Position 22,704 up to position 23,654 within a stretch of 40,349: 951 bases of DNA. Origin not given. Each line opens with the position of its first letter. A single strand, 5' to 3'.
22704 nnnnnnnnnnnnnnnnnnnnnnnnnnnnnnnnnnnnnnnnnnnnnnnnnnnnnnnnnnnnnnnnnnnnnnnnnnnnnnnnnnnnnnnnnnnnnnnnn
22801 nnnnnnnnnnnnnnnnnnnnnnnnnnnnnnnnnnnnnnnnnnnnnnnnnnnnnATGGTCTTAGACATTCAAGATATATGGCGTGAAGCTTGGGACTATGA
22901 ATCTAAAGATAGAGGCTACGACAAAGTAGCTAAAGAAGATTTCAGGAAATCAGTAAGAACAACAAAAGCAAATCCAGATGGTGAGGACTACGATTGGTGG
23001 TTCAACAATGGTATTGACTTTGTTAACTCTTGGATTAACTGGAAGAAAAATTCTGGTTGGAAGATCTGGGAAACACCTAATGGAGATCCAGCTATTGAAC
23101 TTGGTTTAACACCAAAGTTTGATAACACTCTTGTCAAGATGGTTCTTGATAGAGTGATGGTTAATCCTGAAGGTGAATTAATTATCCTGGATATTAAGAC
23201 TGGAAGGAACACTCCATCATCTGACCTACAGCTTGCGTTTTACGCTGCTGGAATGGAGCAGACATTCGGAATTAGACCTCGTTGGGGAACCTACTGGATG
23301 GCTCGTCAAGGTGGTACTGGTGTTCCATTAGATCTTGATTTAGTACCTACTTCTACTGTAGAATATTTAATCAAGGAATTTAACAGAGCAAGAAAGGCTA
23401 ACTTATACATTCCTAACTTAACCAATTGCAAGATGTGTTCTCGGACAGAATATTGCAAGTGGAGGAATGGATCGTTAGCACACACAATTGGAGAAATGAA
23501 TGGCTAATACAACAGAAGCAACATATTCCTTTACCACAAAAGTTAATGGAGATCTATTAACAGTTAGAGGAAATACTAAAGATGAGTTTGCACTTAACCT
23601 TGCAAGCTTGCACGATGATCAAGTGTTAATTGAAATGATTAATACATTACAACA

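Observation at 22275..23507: RecB/Cas4-type nuclease gene split in-frame by an inserted ORF that itself looks like a PD-(D/E)XK nuclease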

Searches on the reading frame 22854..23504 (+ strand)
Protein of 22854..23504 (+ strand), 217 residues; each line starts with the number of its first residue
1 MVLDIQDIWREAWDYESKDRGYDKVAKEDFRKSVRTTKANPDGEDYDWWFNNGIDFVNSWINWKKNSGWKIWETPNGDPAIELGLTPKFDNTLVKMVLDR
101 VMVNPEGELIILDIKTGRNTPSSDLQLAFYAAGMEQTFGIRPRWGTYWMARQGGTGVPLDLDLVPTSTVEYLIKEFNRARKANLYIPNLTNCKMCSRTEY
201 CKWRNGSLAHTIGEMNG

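Call 3: search_protein_families(library=pfam, proteins=[window:22854-23504:+], max_evalue=1)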
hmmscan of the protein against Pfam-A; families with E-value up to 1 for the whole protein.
window:22854-23504:+ (217 aa): 2 families
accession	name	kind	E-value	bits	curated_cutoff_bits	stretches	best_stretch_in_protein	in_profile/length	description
PF12705.13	PDDEXK_1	-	3.7e-06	27.5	22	1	94-201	124-246/247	PD-(D/E)XK nuclease superfamily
PF01930.23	Cas_Cas4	-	0.00014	22.4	22.7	1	95-201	53-158/160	Domain of unknown function DUF83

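Call 4: search_protein_families(library=phrogs, proteins=[window:22854-23504:+], max_evalue=1)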
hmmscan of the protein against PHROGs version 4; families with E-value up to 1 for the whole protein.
window:22854-23504:+ (217 aa): 9 families
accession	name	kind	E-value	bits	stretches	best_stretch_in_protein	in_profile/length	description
phrog_1870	-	DNA, RNA and nucleotide metabolism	2.6e-47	162.5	1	6-207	77-291/313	exonuclease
phrog_69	-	DNA, RNA and nucleotide metabolism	8.7e-15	55.7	1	45-202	155-324/501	exonuclease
phrog_298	-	DNA, RNA and nucleotide metabolism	2.3e-05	24.9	1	99-191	171-277/293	exonuclease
phrog_466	-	DNA, RNA and nucleotide metabolism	0.0047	17.3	1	98-135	277-319/446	exonuclease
phrog_8028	-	unknown function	0.031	15.3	1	163-186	12-35/54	-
phrog_1218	-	DNA, RNA and nucleotide metabolism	0.054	13.7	1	91-141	137-197/364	exonuclease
phrog_3953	-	DNA, RNA and nucleotide metabolism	0.062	14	1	99-142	97-138/186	exonuclease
phrog_34962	-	unknown function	0.35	11.6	1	169-194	9-34/55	-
phrog_20105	-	unknown function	0.5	11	1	8-45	66-103/251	-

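Call 8: search_dna_similar(query=window:22854-23504:+, collection=phages, mode=protein, max_rows=60, max_evalue=0.00001)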
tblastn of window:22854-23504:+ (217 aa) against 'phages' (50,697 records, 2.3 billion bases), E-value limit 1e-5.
Records with a match: 1261; places in all: 1261; records where one place covers at least 80% of the query: 345.
Best place of each record, by identity: <60% 1261.
By first word of the organism name: Mycobacterium 945; Propionibacterium 188; Rhodococcus 45; Cutibacterium 45; Gordonia 28; Fromanvirus 4; Streptomyces 3; Caudovirales 2; Thermobifida 1.
By host as written in the record: Mycobacterium smegmatis mc2 155 684; Mycobacterium smegmatis mc#155 126; Propionibacterium acnes 98; Cutibacterium acnes 49; Mycobacterium smegmatis mc2155 47; Rhodococcus erythropolis RIA 643 37; Propionibacterium acnes ATCC 6919 36; - 28; and 51 more.
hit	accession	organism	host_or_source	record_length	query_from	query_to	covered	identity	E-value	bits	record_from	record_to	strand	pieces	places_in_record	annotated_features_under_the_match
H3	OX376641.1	Caudovirales sp. ct2KA10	-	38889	1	217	100%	37.6%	6e-46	167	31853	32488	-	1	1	record has no annotation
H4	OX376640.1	Caudovirales sp. ct2KA10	-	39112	1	217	100%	37.6%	6e-46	167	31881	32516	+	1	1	record has no annotation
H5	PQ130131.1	Mycobacterium phage A10ZJ24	Mycolicibacterium smegmatis mc(2)155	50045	11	206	90%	30.8%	6e-19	90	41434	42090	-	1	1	Cas4 family exonuclease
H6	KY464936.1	Mycobacterium phage Idleandcovert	Mycobacteriophage smegmatis mc2 155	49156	11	206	90%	30.0%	5e-18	87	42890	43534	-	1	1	Cas4 exonuclease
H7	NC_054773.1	Mycobacterium phage Pistachio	Mycobacterium phlei GTIS10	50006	11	206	90%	30.0%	5e-18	87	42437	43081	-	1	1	71: exonuclease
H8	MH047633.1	Mycobacterium phage Pistachio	Mycobacterium phlei GTIS10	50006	11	206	90%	30.0%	5e-18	87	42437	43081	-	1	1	71: Cas4 exonuclease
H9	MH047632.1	Mycobacterium phage Puppy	Mycobacterium phlei GTIS10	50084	11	206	90%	30.0%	5e-18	87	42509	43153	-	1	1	72: Cas4 exonuclease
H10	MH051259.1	Mycobacterium phage TNguyen7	Mycobacterium smegmatis mc2 155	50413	11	206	90%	30.0%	5e-18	87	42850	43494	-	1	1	72: Cas4 exonuclease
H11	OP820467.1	Mycobacterium phage BlueBird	Mycobacterium smegmatis mc#155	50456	11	206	90%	30.0%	5e-18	87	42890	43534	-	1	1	74: Cas4 exonuclease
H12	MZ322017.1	Mycobacterium phage Eaglepride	Mycobacterium smegmatis mc#155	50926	11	206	90%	29.9%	1e-16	84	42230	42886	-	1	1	70: Cas4 exonuclease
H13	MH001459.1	Mycobacterium phage KittenMittens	Mycobacterium smegmatis mc2 155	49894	11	206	90%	29.9%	4e-16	82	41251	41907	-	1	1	65: Cas4 exonuclease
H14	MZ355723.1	Mycobacterium Phage PeaceMeal1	Mycobacterium smegmatis mc2 155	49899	11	206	90%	29.9%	6e-16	81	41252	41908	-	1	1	66: Cas4 exonuclease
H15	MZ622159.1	Mycobacterium phage Drake94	Mycobacterium smegmatis mc2 155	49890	11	206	90%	29.9%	6e-16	81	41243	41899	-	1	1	66: Cas4 exonuclease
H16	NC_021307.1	Mycobacterium phage Severus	Mycobacterium smegmatis mc2 155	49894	11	206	90%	29.9%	6e-16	81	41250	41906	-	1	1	66: exonuclease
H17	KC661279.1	Mycobacterium phage Severus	Mycobacterium smegmatis mc2 155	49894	11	206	90%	29.9%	6e-16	81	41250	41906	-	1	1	66: Cas4 exonuclease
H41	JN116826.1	Rhodococcus phage RGL3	Rhodococcus globerulus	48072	45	208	76%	34.3%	9e-18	87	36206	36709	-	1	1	RecB-like protein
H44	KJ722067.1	Propionibacterium phage Pacnes 2012-15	Propionibacterium acnes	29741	28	210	84%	30.5%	4e-17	85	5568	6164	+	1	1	hypothetical protein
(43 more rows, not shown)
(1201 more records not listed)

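Call 14: find_related_loci(query=window:22854-23504:+, collection=viral_contigs, flank=3000)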
Query window:22854-23504:+ (217 aa) in viral_contigs; peptide patterns used: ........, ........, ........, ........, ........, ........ (x = any residue, [..] = any of these).
9 stretches matched a pattern; 6 encode a relative of the query (tblastn E <= 1e-3); 6 distinct loci.
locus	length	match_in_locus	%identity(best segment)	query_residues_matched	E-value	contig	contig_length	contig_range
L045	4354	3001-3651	98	1-217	2e-148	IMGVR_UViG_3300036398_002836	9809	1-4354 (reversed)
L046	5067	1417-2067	97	1-217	2e-147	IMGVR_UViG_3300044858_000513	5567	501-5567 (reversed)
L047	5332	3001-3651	98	1-217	5e-147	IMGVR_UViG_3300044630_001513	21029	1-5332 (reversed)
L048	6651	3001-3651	97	1-217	2e-146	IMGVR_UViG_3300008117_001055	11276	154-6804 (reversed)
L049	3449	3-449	95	69-217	1e-96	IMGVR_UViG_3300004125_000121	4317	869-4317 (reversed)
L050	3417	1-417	99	79-217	1e-92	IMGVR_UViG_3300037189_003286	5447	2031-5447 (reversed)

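Call 18: find_homologous_proteins(query=window:22854-23504:+, max_evalue=1e-10)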
Query window:22854-23504:+ (217 aa): 108 proteins with E <= 1e-10 among 158 candidates.
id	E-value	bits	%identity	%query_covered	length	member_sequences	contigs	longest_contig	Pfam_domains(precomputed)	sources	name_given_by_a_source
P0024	6.4e-144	495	94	100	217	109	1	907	PF12705.14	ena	-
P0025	1.5e-113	396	76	98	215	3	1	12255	PF12705.14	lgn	-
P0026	1.8e-110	386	73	98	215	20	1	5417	PF01930.24,PF12705.14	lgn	-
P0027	5.7e-82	292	99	59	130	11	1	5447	PF12705.14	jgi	jgi:hypothetical protein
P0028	9.2e-75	269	52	99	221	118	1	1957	PF01930.24,PF12705.14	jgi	jgi:RecB family exonuclease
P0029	6.6e-72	260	53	99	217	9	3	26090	PF12705.14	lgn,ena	-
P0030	4.5e-67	244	49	99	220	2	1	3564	PF01930.24,PF12705.14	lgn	-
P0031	6.3e-67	243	53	92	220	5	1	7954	PF12705.14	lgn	-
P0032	8.1e-66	240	48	99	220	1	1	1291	PF01930.24,PF12705.14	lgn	-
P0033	1.5e-65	239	53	91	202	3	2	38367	PF12705.14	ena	-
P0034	8.8e-65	236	50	92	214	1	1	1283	PF12705.14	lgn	-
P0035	3.3e-64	234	51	92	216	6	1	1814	PF01930.24,PF12705.14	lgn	-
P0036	8.1e-64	233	50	92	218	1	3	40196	PF12705.14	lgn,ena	-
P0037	9.0e-64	233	51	92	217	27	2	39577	PF01930.24,PF12705.14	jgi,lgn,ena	jgi:hypothetical protein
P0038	2.6e-63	231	50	92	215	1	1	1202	PF12705.14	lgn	-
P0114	6.0e-52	194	47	84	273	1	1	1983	PF12705.14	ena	-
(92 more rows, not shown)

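Call 22: find_related_loci(query=A1, collection=viral_contigs, flank=2500)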
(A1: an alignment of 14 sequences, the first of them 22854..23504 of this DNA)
Query A1 (217 aa) in viral_contigs; peptide patterns used: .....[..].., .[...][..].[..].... (x = any residue, [..] = any of these).
599 stretches matched a pattern (row limit reached: there are more); 574 encode a relative of the query (tblastn E <= 1e-3); the best 80 are kept; 80 distinct loci.
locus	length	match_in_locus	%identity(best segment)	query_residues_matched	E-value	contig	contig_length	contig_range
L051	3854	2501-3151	98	1-217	4e-148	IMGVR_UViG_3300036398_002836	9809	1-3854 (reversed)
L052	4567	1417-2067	97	1-217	2e-146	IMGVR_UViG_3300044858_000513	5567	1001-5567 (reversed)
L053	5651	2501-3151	97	1-217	3e-145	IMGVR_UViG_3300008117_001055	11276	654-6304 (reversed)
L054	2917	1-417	99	79-217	1e-91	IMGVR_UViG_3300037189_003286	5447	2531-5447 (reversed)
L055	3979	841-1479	54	3-215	3e-79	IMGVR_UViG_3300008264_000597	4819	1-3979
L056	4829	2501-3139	54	3-215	3e-79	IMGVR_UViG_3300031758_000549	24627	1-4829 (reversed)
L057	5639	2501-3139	54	3-215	3e-79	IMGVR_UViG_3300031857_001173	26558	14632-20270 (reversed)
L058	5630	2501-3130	54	5-214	8e-79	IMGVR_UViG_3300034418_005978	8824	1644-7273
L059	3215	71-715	53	1-215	2e-78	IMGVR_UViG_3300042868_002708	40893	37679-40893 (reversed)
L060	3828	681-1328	52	1-216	2e-78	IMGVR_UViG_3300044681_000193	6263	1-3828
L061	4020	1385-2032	51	1-216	2e-77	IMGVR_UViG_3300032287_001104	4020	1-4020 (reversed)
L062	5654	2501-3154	50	2-216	2e-72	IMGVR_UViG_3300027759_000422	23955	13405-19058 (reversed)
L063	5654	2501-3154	50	2-216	2e-72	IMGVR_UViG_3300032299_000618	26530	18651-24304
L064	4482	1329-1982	50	2-216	1e-72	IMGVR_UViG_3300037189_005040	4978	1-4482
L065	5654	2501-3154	49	3-217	2e-71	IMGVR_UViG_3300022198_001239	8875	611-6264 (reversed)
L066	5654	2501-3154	50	3-217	8e-71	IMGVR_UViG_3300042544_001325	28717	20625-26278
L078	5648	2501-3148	46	1-215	4e-68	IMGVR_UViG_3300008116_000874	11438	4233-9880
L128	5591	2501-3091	49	1-203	2e-61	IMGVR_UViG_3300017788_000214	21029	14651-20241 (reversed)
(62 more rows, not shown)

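Call 26: search_protein_families(library=pfam, proteins=[L056:2038-2508:+, L066:1989-2501:+, L058:2001-2483:+, L128:2157-2507:+], max_evalue=0.1)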
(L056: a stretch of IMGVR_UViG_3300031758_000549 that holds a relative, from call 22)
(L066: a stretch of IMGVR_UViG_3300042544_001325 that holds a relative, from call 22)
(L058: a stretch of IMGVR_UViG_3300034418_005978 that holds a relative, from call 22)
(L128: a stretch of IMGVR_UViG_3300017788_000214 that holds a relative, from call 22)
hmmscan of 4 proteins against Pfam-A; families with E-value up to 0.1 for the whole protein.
L056:2038-2508:+ (157 aa): 0 families

L066:1989-2501:+ (171 aa): 0 families

L058:2001-2483:+ (161 aa): 1 family
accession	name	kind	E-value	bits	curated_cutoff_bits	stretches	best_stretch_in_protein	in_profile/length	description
PF22539.1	DUF7004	-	7.6e-49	166.1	27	1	9-161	3-155/155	Family of unknown function (DUF7004)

L128:2157-2507:+ (117 aa): 1 family
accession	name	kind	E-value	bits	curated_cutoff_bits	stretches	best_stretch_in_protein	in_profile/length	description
PF01464.25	SLT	-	6.2e-06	26.2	21.3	1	48-90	15-56/117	Transglycosylase SLT domain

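Call 36: search_solved_structures(query=P0114, max_evalue=1, show_alignments=2)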
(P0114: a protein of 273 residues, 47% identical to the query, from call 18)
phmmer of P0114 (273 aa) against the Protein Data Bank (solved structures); distinct sequences matched with E-value up to 1: 0.

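Call 39: search_protein_families(library=phrogs, proteins=[L056:2038-2508:+, L066:1989-2501:+, L058:2001-2483:+, L078:2016-2501:+, L061:913-1392:+], max_evalue=0.01)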
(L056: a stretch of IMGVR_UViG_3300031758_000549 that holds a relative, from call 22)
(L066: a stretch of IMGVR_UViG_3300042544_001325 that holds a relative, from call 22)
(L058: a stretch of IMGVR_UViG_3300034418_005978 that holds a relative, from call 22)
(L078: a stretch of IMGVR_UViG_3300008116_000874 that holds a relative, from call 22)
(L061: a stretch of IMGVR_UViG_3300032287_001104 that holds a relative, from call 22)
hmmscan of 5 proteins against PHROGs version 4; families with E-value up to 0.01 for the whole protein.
L056:2038-2508:+ (157 aa): 1 family
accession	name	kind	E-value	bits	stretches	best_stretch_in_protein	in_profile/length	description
phrog_18407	-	unknown function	5.9e-11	43.6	1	2-154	3-154/162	-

L066:1989-2501:+ (171 aa): 0 families

L058:2001-2483:+ (161 aa): 0 families

L078:2016-2501:+ (162 aa): 1 family
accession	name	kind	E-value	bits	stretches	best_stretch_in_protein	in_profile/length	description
phrog_18407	-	unknown function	2e-12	48.4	1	8-158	9-157/162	-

L061:913-1392:+ (160 aa): 1 family
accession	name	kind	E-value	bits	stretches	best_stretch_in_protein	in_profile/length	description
phrog_18407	-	unknown function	6.9e-17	62.9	1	1-154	6-159/162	-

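Call 52: get_annotated_region(hit=H5, flank=1200)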
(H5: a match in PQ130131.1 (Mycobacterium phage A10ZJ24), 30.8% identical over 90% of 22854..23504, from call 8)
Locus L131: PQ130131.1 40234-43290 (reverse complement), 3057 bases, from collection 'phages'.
description: Mycobacterium phage A10ZJ24, complete genome.
organism: Mycobacterium phage A10ZJ24 (NCBI taxid 3241061)
taxonomy: Viruses; Duplodnaviria; Heunggongvirae; Uroviricota; Caudoviricetes; Fromanvirus
host: Mycolicibacterium smegmatis mc(2)155; source: soil; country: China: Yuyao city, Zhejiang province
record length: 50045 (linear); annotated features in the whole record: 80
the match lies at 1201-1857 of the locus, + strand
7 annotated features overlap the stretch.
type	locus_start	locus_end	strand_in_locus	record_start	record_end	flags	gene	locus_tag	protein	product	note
CDS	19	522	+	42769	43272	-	-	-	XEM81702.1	immunity repressor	A10ZJ24_gp64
CDS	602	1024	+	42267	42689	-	-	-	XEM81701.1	hypothetical protein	A10ZJ24_gp63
CDS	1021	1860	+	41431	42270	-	-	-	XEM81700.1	Cas4 family exonuclease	A10ZJ24_gp62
CDS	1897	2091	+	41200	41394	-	-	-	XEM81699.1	hypothetical protein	A10ZJ24_gp61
CDS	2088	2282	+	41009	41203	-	-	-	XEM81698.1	hypothetical protein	A10ZJ24_gp60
CDS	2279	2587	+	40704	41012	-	-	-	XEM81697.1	hypothetical protein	A10ZJ24_gp59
CDS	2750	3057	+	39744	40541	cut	-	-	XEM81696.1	DnaB-like dsDNA helicase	A10ZJ24_gp58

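Call 53: get_annotated_region(hit=H41, flank=1200)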
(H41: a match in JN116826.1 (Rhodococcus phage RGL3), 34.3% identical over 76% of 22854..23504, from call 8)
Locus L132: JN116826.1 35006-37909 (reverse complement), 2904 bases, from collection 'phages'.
description: Rhodococcus phage RGL3, complete genome.
organism: Rhodococcus phage RGL3 (NCBI taxid 2922221)
taxonomy: Viruses; Duplodnaviria; Heunggongvirae; Uroviricota; Caudoviricetes; Rerduovirus; Rerduovirus RGL3
host: Rhodococcus globerulus; source: wastewater; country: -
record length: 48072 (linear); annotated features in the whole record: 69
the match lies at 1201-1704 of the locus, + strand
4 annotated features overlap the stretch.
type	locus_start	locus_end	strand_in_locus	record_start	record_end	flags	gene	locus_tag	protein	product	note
CDS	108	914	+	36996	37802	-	-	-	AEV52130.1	hypothetical protein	Orf50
CDS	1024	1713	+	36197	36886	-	-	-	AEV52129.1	RecB-like protein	Orf49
CDS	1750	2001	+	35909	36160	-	-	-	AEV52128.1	hypothetical protein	Orf48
CDS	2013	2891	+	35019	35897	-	-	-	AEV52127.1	putative helicase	Orf47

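Call 54: get_annotated_region(hit=H44, flank=1200)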
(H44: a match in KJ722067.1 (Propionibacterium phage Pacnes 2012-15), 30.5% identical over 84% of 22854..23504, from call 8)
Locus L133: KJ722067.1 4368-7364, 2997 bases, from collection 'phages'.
description: Propionibacterium phage Pacnes 2012-15, complete genome.
organism: Propionibacterium phage Pacnes 2012-15 (NCBI taxid 1498188)
taxonomy: Viruses; Duplodnaviria; Heunggongvirae; Uroviricota; Caudoviricetes; Pahexavirus; Pahexavirus pacnes201215
host: Propionibacterium acnes; source: -; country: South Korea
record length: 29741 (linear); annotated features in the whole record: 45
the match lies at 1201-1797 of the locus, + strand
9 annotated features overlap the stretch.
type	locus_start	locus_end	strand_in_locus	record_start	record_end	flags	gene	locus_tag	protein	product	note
CDS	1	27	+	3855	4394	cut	-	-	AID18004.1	hypothetical protein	Gp41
CDS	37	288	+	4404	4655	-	-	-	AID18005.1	hypothetical protein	Gp40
CDS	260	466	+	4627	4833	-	-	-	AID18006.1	hypothetical protein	-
CDS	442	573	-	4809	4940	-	-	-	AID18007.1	hypothetical protein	-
CDS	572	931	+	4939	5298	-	-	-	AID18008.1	hypothetical protein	Gp38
CDS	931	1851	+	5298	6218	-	-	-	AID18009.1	hypothetical protein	Gp37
CDS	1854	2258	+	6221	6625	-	-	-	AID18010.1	hypothetical protein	Gp36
CDS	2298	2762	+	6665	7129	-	-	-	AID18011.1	hypothetical protein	Gp35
CDS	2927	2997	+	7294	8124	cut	-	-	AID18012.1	hypothetical protein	Gp34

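Call 57: predict_structure(alignment_id=A4)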
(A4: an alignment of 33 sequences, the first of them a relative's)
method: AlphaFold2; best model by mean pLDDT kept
length: 273 residues; sequences in the alignment: 33
mean_pLDDT: 86.3   pTM: 0.84
mean pLDDT of the five models: 86.3, 85.6, 84.4, 83.3, 83.3
residues with pLDDT >= 90: 172; 70-90: 56; 50-70: 31; < 50: 14
segments of 3 or more residues with pLDDT < 50: 30-34, 253-261
pLDDT, mean of each block of 10 residues (from residue 1): 66 70 62 57 95 97 90 93 96 94 85 96 96 96 96 90 96 98 91 95 97 97 96 91 77 48 69 69
secondary structure, 60 per line:
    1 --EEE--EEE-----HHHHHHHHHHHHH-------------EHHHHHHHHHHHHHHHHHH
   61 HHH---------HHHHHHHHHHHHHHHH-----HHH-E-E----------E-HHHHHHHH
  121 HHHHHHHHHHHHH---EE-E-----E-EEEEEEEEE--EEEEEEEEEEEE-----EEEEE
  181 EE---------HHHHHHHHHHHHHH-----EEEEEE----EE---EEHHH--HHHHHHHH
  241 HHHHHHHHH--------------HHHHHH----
elements in order: E3-5 E8-10 H16-28 H43-63 H73-88 H113-133 E148-156 E159-170 E176-182 H192-205 E211-216 H233-249 H264-269

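Call 60: fold_search(model_id=the predicted structure, library=pdb)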
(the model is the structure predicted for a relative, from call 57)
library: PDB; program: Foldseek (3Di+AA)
matches with E <= 10: 317; with E <= 0.001: 17
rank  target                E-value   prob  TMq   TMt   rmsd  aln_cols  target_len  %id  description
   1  9iab_B                4.1e-08  1.00  0.47  0.48   8.3       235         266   11  Structure of the Argonaute-associated Cas4 family protein 1 (ACE1) from Chroococcidiopsis thermalis (CtACE1) (released 2025-04-23)
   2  9iab_A                1.5e-07  1.00  0.46  0.47   8.5       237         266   11  Structure of the Argonaute-associated Cas4 family protein 1 (ACE1) from Chroococcidiopsis thermalis (CtACE1) (released 2025-04-23)
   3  7sjr_A                1.8e-07  1.00  0.51  0.18   6.1       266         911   17  Cryo-EM structure of AdnA-AdnB(W325A) in complex with DNA and AMPPNP (released 2021-12-22)
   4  9np6_A                2.2e-07  1.00  0.53  0.19   5.8       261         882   17  Cryo-EM structure of AdnA(D934A)-AdnB(D1014A) in complex with AMPPNP and blunt end DNA (released 2025-03-19)
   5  9iac_A                6.4e-07  1.00  0.46  0.47   7.8       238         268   13  Structure of the Argonaute-associated Cas4 family protein 1 (ACE1) from Microcystis aeruginosa (MaACE1) (released 2025-04-23)
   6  6ppr_A                6.8e-07  1.00  0.54  0.20   5.8       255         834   17  Cryo-EM structure of AdnA(D934A)-AdnB(D1014A) in complex with AMPPNP and DNA (released 2019-11-20)
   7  9iac_B                1.1e-06  1.00  0.45  0.46   8.0       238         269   13  Structure of the Argonaute-associated Cas4 family protein 1 (ACE1) from Microcystis aeruginosa (MaACE1) (released 2025-04-23)
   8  6ppu_A                3.1e-06  1.00  0.51  0.25   6.4       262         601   18  Cryo-EM structure of AdnAB-AMPPNP-DNA complex (released 2019-11-20)
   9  4ceh_A                2.8e-05  1.00  0.36  0.11  15.6       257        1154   12  Crystal structure of AddAB with a forked DNA substrate (released 2014-03-12)
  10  4cej_A                6.1e-05  1.00  0.33  0.10   8.1       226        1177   12  Crystal structure of AddAB-DNA-ADPNP complex at 3 Angstrom resolution (released 2014-03-12)
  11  3u44_A                9.1e-05  1.00  0.35  0.11   7.9       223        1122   12  Crystal structure of AddAB-DNA complex (released 2012-03-21)
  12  6ppj_A                1.5e-04  1.00  0.50  0.17   6.0       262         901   15  Cryo-EM structure of AdnA(D934A)-AdnB(D1014A) in complex with AMPPNP (released 2019-11-20)
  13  4cei_A                2.8e-04  1.00  0.34  0.10   7.9       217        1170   13  Crystal structure of ADPNP-bound AddAB with a forked DNA substrate (released 2014-03-12)
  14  5eax_A                4.7e-04  1.00  0.46  0.14   6.5       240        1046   12  Crystal structure of Dna2 in complex with an ssDNA (released 2015-11-18)
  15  3h4r                  5.0e-04  0.99  0.32  0.38  13.5       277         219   13  Crystal structure of E. coli RecE exonuclease (released 2009-05-26)
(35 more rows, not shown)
